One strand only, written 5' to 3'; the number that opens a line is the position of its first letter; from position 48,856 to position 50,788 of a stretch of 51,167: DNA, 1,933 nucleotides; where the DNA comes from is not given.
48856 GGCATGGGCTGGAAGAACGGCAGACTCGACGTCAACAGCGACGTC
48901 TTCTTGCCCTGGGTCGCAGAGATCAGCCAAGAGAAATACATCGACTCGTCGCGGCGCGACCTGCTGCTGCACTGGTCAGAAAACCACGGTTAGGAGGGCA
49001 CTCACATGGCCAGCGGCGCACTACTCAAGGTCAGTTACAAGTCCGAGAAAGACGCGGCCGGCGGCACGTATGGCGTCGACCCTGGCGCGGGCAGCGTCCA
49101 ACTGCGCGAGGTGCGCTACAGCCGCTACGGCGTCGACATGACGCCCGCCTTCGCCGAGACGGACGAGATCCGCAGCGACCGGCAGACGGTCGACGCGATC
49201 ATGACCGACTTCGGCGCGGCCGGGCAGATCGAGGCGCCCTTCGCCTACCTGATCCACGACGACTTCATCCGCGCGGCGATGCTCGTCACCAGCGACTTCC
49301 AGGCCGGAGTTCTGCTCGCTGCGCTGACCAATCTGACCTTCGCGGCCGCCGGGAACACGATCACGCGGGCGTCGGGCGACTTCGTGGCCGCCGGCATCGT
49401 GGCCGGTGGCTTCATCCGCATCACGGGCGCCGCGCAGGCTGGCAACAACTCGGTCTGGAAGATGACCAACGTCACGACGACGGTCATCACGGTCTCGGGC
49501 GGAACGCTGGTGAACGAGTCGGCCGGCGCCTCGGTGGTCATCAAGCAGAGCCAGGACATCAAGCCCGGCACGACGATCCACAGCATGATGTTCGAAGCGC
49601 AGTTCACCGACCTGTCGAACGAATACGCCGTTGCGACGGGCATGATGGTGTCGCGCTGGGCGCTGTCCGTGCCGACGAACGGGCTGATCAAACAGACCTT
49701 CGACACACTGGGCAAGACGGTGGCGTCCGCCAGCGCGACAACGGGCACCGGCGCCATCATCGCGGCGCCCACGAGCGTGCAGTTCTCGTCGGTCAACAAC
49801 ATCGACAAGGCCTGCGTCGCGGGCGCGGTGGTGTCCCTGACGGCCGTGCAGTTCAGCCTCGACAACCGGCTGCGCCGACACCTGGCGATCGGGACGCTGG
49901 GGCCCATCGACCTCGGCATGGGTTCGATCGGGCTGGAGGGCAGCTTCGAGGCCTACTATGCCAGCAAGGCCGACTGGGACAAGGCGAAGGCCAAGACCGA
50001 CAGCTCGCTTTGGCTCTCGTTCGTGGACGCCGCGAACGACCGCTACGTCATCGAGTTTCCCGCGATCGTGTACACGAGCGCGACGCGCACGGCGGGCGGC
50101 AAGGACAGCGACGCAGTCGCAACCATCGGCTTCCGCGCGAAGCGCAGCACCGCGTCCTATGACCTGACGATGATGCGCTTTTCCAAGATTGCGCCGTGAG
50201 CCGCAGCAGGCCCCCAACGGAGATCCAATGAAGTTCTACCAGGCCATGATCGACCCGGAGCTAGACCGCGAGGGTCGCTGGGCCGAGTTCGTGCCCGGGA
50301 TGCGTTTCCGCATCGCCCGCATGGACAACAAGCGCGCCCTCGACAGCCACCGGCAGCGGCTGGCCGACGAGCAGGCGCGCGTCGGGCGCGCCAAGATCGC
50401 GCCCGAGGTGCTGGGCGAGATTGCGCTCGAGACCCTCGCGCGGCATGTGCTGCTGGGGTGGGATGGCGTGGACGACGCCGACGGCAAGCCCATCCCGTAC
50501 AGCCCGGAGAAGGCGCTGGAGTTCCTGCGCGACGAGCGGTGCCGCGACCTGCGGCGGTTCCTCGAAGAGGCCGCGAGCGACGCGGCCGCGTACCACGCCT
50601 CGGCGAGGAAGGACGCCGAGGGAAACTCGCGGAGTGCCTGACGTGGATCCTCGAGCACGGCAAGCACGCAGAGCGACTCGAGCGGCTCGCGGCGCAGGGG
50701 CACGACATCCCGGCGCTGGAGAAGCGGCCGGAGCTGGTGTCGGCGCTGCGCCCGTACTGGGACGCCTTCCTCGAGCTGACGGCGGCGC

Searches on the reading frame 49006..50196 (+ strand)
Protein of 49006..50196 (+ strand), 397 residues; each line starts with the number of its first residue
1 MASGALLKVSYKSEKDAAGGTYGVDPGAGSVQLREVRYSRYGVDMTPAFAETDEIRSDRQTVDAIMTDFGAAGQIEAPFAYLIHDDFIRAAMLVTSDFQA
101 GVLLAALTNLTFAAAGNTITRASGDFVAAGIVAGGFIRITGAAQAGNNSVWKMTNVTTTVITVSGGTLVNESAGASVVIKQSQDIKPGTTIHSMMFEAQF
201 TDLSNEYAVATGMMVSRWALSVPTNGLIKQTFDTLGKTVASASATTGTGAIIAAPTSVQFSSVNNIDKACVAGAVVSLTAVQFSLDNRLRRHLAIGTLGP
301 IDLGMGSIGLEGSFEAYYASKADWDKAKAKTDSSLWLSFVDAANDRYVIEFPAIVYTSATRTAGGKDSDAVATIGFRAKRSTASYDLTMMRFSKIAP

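Call 9: search_protein_families(library=pfam, proteins=[window:49006-50196:+], max_evalue=0.01)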
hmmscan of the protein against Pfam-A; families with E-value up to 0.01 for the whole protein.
window:49006-50196:+ (397 aa): 1 family
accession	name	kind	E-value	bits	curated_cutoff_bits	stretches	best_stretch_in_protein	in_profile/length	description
PF18906.5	Phage_tube_2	-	2.1e-22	80.4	27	1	21-378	13-266/266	Phage tail tube protein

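Call 10: search_protein_families(library=phrogs, proteins=[window:49006-50196:+], max_evalue=0.01)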
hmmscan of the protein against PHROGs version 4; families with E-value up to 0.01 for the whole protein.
window:49006-50196:+ (397 aa): 1 family
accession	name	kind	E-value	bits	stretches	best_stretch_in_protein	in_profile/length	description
phrog_290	-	tail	3.9e-41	142.7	1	8-393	20-328/411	minor tail protein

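Call 15: search_solved_structures(query=window:49006-50196:+, max_evalue=10, show_alignments=2)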
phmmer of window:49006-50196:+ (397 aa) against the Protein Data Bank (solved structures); distinct sequences matched with E-value up to 10: 5.
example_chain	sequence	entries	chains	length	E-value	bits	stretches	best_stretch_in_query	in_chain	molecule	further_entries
8xan_B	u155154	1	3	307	7.6e-10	42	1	188-368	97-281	Major tail structural protein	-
8yqq_A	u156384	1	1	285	1.2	11.7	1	259-318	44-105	Spike protein S1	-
9yxw_A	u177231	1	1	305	1.4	11.6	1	259-318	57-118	Spike protein S1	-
8s0m_A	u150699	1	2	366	1.7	11.2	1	259-318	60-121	Spike protein S1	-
2bye_A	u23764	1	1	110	1.9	11.1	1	159-202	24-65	PHOSPHOLIPASE C, EPSILON 1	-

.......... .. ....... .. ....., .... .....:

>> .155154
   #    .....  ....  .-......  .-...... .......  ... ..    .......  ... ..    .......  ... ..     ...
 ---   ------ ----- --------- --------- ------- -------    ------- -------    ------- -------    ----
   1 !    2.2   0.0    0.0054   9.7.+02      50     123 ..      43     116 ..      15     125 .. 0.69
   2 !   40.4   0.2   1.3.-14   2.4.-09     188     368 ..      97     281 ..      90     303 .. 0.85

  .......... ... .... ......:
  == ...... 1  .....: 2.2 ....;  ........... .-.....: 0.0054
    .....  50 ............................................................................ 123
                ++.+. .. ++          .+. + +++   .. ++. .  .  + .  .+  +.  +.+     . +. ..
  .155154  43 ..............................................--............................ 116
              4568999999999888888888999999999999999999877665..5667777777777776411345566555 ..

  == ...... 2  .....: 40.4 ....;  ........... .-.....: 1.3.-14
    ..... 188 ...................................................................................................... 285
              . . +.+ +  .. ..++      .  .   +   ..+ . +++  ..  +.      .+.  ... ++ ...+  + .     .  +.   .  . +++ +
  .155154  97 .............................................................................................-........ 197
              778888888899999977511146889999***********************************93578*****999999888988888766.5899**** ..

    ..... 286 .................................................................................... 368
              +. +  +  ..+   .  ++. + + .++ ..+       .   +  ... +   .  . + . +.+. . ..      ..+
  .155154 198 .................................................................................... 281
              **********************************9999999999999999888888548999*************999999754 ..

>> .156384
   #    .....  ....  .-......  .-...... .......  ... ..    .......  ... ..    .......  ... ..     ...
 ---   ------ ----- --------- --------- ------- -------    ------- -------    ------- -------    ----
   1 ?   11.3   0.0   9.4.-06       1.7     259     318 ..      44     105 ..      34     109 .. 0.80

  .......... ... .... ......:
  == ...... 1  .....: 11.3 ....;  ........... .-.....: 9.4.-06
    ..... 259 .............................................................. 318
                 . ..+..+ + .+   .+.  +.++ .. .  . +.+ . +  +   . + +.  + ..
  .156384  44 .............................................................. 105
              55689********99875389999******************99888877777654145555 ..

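Call 41: find_homologous_proteins(query=window:49006-50196:+, max_evalue=0.00001)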
Query window:49006-50196:+ (397 aa): 27 proteins with E <= 0.00001 among 8000 candidates.
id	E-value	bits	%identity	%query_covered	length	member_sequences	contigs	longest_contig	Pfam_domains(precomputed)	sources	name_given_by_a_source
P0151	1.3e-248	842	99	100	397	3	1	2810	PF18906.6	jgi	-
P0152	4.5e-60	222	38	100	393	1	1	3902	PF18906.6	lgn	-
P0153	1.6e-49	187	34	90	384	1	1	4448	PF18906.6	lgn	-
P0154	4.0e-47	180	30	99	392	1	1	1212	PF18906.6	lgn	-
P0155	4.5e-47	179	33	100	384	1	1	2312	PF18906.6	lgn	-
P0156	1.3e-46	178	34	94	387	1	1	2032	PF18906.6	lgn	-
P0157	7.5e-46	175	34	99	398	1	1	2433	PF18906.6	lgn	-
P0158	5.0e-44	169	31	99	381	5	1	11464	PF18906.6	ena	-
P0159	1.1e-42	165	31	91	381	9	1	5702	PF18906.6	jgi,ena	-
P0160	1.1e-42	165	35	87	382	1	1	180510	PF18906.6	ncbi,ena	-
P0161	2.6e-42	164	30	99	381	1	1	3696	PF18906.6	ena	-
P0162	8.7e-42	162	31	93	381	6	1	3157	PF18906.6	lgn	-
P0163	4.6e-40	156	32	95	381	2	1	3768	PF18906.6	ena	-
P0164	7.5e-40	156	30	91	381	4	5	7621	PF18906.6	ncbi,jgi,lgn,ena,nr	ncbi:MAG TPA: phage tail tube protein [Phycisphaerae bacterium]|nr:phage tail tube protein [Phycisph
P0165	2.1e-38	151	34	86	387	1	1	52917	PF18906.6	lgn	-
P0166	2.4e-37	147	32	97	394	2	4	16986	PF18906.6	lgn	-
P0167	2.2e-34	138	31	88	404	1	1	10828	PF18906.6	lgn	-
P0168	1.0e-30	126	28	95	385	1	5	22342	PF18906.6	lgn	-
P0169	4.0e-27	114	24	65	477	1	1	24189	PF18906.6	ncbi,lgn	-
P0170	2.3e-25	108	26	96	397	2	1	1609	PF18906.6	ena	-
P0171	1.4e-24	105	30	85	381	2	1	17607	PF18906.6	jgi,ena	-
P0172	2.3e-24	105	28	98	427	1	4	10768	PF18906.6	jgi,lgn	jgi:hypothetical protein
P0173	3.0e-24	104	28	93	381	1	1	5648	PF18906.6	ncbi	-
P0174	8.5e-22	96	26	90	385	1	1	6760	PF18906.6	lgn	-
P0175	1.7e-7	49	25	44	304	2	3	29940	PF18906.6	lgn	-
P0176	5.8e-7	47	31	68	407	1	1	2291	PF18906.6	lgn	-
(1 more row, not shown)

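Call 55: predict_structure(alignment_id=A3)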
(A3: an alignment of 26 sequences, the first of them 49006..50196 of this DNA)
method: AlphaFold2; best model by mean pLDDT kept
length: 397 residues; sequences in the alignment: 26
mean_pLDDT: 86.7   pTM: 0.85
mean pLDDT of the five models: 86.7, 86.4, 86.3, 85.9, 84.8
residues with pLDDT >= 90: 189; 70-90: 182; 50-70: 24; < 50: 2
segments of 3 or more residues with pLDDT < 50: none
pLDDT, mean of each block of 10 residues (from residue 1): 71 74 74 89 88 71 80 94 92 86 86 94 90 93 91 95 93 85 91 91 88 95 93 93 83 88 85 87 93 84 87 86 79 92 92 91 70 90 83 79
secondary structure, 60 per line:
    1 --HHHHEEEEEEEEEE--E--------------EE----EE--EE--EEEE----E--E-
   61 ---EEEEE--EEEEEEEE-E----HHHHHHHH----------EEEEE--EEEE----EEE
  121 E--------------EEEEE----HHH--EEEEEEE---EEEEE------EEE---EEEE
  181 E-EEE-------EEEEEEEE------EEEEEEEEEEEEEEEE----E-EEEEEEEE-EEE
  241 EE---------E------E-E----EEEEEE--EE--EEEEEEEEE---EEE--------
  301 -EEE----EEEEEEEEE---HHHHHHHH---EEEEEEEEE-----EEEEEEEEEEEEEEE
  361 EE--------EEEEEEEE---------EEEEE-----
elements in order: H3-6 E7-16 E48-51 E64-68 E71-78 H85-92 E103-107 E110-113 E118-121 E136-140 E150-156 E160-164 E171-173 E177-181 E183-185 E193-200 E207-222 E229-236 E238-242 E266-271 E278-286 E290-292 E302-304 E309-317 H321-328 E332-340 E346-362 E371-378 E388-392

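Call 58: fold_search(model_id=the predicted structure, library=pdb)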
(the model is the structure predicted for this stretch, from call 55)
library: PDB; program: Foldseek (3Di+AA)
matches with E <= 10: 785; with E <= 0.001: 23
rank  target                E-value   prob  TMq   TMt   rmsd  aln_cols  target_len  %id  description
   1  8xan_A                6.8e-19  1.00  0.69  0.89   3.9       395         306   17  Major tail protein of SH-Ab15497 (released 2024-12-11)
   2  8ed0_A                2.7e-13  1.00  0.61  0.69   7.0       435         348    9  Cryo-EM Structure of the P74-26 Tail Tube (released 2023-03-08)
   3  8hqz_p                3.4e-11  1.00  0.53  0.46  10.8       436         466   10  Baseplate of DT57C bacteriophage in the full state (released 2023-12-13)
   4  7qg9_G                1.0e-10  1.00  0.51  0.66  10.5       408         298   10  Tail tip of siphophage T5 : common core proteins (released 2022-12-21)
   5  8hqz_L                3.3e-10  1.00  0.53  0.68   9.4       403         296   11  Baseplate of DT57C bacteriophage in the full state (released 2023-12-13)
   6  8hrg                  5.4e-10  1.00  0.53  0.55  11.8       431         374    8  Tail tube of DT57C bacteriophage in the full state (released 2023-12-13)
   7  9iny_A                1.3e-09  1.00  0.57  0.60   8.4       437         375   10  Structure of bacteriophage T5 tail tube (released 2024-09-04)
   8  7qg9_A                2.8e-09  1.00  0.59  0.51   9.0       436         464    9  Tail tip of siphophage T5 : common core proteins (released 2022-12-21)
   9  9ioz_A                3.5e-09  1.00  0.55  0.72   8.0       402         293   11  Structure of the bacteriophage T5 tail tip complex (released 2024-09-04)
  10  5ngj_B                1.4e-06  1.00  0.47  0.44  13.1       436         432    8  Crystal structure of pb6, major tail tube protein of bacteriophage T5 (released 2018-01-03)
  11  5ngj_A                1.0e-05  1.00  0.45  0.41  12.4       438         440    9  Crystal structure of pb6, major tail tube protein of bacteriophage T5 (released 2018-01-03)
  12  8ygm_A                3.9e-05  0.99  0.18  0.27  22.4       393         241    8  The cryo-EM Structure of SPR (released 2025-03-05)
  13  6xgr_A                4.5e-05  0.97  0.17  0.23  24.5       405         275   11  YSD1 major tail protein (released 2020-07-01)
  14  9n71_A                5.3e-05  1.00  0.27  0.38  15.4       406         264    9  Tail tube structure of Acinetobacter baumannii phage Mystique (released 2025-03-19)
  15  8vhx_G                1.7e-04  0.94  0.17  0.23  24.4       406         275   10  Cryo-EM of neck of bacteriophage Chi (released 2024-10-02)
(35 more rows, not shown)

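Call 59: search_dna_similar(query=window:49006-50196:+, collection=phages, mode=protein, max_rows=40, max_evalue=0.001)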
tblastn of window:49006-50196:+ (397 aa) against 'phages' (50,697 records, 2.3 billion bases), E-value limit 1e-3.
Records with a match: 53; places in all: 53; records where one place covers at least 80% of the query: 11.
Best place of each record, by identity: <60% 53.
By first word of the organism name: Caulobacter 33; Dinoroseobacter 3; Caudoviricetes 2; Stenotrophomonas 2; Pseudomonas 2; Erythrobacter 2; Vibrio 2; Xanthomonas 2; Pseudanabaena 1; Limnohabitans 1; and 3 more.
By host as written in the record: Caulobacter vibrioides CB15 14; Caulobacter crescentus 6; Caulobacter vibrioides 6; Caulobacter crescentus NA1000 6; - 3; Dinoroseobacter shibae DFL12T 2; Stenotrophomonas maltophilia SM102 2; Pseudomonas aeruginosa 2; and 12 more.
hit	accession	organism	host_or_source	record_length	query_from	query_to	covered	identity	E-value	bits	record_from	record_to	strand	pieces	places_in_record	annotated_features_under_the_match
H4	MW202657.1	Caudoviricetes sp.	Manatee Spring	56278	21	378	90%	31.7%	1e-31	132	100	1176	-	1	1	putative major tail structural protein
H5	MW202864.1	Caudoviricetes sp.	Manatee Spring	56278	21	378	90%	31.7%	1e-31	132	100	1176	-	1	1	putative major tail structural protein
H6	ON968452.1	Pseudanabaena phage Pan1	Pseudanabaena sp.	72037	15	377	91%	30.6%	5e-29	125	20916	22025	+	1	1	tail tube protein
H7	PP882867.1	Dinoroseobacter phage vB_DshS_R26L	Dinoroseobacter shibae DFL12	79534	15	378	92%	29.0%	3e-27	120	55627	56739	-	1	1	tail tube protein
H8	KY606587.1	Dinoroseobacter phage vB_DshS-R5C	Dinoroseobacter shibae DFL12T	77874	18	378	91%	29.2%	7e-27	119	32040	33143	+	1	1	putative major tail structural protein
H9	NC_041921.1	Dinoroseobacter phage vB_DshS-R5C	Dinoroseobacter shibae DFL12T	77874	18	378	91%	29.2%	7e-27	119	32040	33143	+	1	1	putative major tail structural protein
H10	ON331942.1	Stenotrophomonas phage vB_Sm_QDWS359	Stenotrophomonas maltophilia SM102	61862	1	356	90%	25.5%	2e-13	78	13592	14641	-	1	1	major tail structural protein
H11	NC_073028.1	Stenotrophomonas phage vB_Sm_QDWS359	Stenotrophomonas maltophilia SM102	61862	1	356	90%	25.5%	2e-13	78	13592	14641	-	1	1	major tail structural protein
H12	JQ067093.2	Pseudomonas phage PaMx74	Pseudomonas aeruginosa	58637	1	356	90%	25.0%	5e-12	74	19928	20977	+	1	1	putative major tail structural protein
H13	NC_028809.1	Pseudomonas phage PaMx74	Pseudomonas aeruginosa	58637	1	356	90%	25.0%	5e-12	74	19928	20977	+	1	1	minor tail protein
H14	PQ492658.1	Limnohabitans phage DC31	Limnohabitans sp. DCL3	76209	1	318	80%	27.1%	3e-7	59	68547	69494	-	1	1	hypothetical protein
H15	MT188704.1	Mesorhizobium phage Cp1R7A-A1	Mesorhizobium loti R7ANS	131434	170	397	57%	27.0%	9e-8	60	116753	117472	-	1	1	major tail tube protein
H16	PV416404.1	Erythrobacter phage XM05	Erythrobacter sp. JL475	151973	172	397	57%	26.7%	4e-9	64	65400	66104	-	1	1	minor tail protein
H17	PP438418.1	Microcystis phage Mwe-JY26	Microcystis wesenbergii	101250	173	397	57%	26.7%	1e-4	50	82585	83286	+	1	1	putative major tail tube protein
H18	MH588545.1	Caulobacter phage CcrPW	Caulobacter vibrioides CB15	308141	173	396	56%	26.4%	7e-4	48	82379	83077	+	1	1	major tail tube protein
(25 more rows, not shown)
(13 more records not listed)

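Call 60: get_annotated_region(hit=H6, flank=4000)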
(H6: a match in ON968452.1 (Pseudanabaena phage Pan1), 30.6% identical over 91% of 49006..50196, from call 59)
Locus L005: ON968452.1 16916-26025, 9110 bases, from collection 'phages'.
description: Pseudanabaena phage Pan1, complete genome.
organism: Pseudanabaena phage Pan1 (NCBI taxid 2981584)
taxonomy: Viruses; Duplodnaviria; Heunggongvirae; Uroviricota; Caudoviricetes; Nanhaivirus
host: Pseudanabaena sp.; source: water samples from the Lake Chaohu; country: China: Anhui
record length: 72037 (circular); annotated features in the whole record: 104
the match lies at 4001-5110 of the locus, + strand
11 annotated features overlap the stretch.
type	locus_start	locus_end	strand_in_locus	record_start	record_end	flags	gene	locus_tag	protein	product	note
CDS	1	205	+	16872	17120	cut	-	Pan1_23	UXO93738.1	hypothetical protein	-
CDS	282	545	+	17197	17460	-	-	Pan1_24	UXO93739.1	hypothetical protein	-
CDS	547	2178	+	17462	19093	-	-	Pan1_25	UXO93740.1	DNA transfer protein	-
CDS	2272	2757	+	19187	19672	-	-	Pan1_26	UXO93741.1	putative minor tail protein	Minor tail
CDS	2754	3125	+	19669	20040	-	-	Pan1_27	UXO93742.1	tail attachment protein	Tail attachment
CDS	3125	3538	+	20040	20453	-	-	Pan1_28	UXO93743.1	virion structural protein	Virion structural protein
CDS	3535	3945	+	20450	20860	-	-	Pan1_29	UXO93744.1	structural protein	Structural protein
CDS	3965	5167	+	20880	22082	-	-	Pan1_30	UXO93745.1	tail tube protein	Tail tube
CDS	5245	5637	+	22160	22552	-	-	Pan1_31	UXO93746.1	putative pre-tape measure chaperone protein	Pre-tape measure chaperone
CDS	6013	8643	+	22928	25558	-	-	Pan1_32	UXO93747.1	tail tape measure protein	Tail tape measure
CDS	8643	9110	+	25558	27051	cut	-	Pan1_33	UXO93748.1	distal tail protein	Distal tail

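Call 61: get_annotated_region(hit=H8, flank=4000)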
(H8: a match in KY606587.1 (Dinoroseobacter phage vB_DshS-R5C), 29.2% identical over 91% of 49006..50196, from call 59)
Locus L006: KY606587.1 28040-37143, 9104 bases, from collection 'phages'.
description: Dinoroseobacter phage vB_DshS-R5C, complete genome.
organism: Dinoroseobacter phage vB_DshS-R5C (NCBI taxid 1965368)
taxonomy: Viruses; Duplodnaviria; Heunggongvirae; Uroviricota; Caudoviricetes; Nanhaivirus; Nanhaivirus D5C
host: Dinoroseobacter shibae DFL12T; source: South China Sea; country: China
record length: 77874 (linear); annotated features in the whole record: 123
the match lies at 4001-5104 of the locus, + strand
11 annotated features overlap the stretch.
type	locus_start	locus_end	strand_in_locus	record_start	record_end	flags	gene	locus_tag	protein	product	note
CDS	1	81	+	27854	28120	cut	-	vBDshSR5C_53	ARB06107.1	hypothetical protein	-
CDS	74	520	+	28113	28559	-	-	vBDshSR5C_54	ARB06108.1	hypothetical protein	-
CDS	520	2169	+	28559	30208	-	-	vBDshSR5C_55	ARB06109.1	DNA transfer protein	-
CDS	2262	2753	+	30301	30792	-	-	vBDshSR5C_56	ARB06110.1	putative minor tail protein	putative phage minor tail protein?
CDS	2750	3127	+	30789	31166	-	-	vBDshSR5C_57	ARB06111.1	hypothetical protein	-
CDS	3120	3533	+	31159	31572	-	-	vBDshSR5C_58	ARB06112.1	virion structural protein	-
CDS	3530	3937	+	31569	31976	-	-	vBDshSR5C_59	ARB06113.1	structural protein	-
CDS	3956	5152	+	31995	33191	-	-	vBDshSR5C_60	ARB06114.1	putative major tail structural protein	-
CDS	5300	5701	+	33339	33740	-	-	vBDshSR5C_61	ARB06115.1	putative pre-tape measure chaperone protein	-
CDS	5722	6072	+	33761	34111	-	-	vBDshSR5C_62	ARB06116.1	hypothetical protein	-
CDS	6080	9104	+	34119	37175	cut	-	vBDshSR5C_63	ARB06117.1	tail tape measure protein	-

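Call 62: get_annotated_region(hit=H12, flank=4000)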
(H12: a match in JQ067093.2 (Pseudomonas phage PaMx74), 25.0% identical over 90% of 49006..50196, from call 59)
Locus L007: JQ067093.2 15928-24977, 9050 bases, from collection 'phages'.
description: Pseudomonas phage PaMx74, partial genome.
organism: Pseudomonas phage PaMx74 (NCBI taxid 1175663)
taxonomy: Viruses; Duplodnaviria; Heunggongvirae; Uroviricota; Caudoviricetes; Pamexvirus; Pamexvirus PaMx74
host: Pseudomonas aeruginosa; source: sewage; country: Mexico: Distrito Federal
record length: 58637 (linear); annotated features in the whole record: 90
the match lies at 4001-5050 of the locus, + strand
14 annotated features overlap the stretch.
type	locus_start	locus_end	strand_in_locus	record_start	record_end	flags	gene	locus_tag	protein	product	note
CDS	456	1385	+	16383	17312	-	-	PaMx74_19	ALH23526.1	putative major head protein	-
regulatory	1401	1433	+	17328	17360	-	-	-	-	terminator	-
CDS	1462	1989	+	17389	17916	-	-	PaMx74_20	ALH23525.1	hypothetical protein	-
CDS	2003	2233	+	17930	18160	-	-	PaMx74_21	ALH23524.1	hypothetical protein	-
CDS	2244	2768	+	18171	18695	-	-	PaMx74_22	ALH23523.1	putative virion structural protein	-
CDS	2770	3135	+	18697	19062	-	-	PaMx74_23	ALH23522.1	putative virion structural protein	-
CDS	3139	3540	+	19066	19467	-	-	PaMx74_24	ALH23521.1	putative virion structural protein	-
CDS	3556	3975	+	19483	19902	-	-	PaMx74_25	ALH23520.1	putative tail terminator protein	-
CDS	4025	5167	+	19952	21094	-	-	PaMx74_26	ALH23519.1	putative major tail structural protein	-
CDS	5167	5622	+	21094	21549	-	-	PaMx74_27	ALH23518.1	hypothetical protein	-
CDS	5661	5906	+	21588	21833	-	-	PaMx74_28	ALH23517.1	hypothetical protein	-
regulatory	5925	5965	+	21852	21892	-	-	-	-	terminator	-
CDS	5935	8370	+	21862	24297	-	-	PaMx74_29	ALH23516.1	putative tail tape measure protein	-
CDS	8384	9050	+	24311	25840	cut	-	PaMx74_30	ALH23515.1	putative virion structural protein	-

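Call 66: search_protein_families(library=ncbifam, proteins=[window:49006-50196:+], max_evalue=1)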
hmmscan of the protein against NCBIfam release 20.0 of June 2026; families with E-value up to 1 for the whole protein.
window:49006-50196:+ (397 aa): 1 family
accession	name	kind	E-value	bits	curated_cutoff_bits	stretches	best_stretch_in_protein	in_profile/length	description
NF009047.0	PRK12381.1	subfamily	0.052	12.3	630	1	141-278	261-393/406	bifunctional succinylornithine transaminase/acetylornithine transaminase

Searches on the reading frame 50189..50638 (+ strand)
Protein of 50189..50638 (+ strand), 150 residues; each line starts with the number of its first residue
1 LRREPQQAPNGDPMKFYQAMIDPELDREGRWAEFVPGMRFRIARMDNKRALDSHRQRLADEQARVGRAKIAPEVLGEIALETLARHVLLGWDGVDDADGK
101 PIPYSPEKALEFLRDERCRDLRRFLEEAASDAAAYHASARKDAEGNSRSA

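Call 9: search_protein_families(library=pfam, proteins=[window:50189-50638:+], max_evalue=0.01)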
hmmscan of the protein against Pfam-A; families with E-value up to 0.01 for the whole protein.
window:50189-50638:+ (150 aa): 0 families

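Call 10: search_protein_families(library=phrogs, proteins=[window:50189-50638:+], max_evalue=0.01)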
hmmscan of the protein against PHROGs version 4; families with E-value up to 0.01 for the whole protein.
window:50189-50638:+ (150 aa): 2 families
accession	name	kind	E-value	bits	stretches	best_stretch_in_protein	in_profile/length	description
phrog_313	-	tail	3.1e-18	67.3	1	26-148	25-150/258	Tail assembly chaperone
phrog_8233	-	tail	7e-17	62.8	1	24-146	16-140/271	tail assembly chaperone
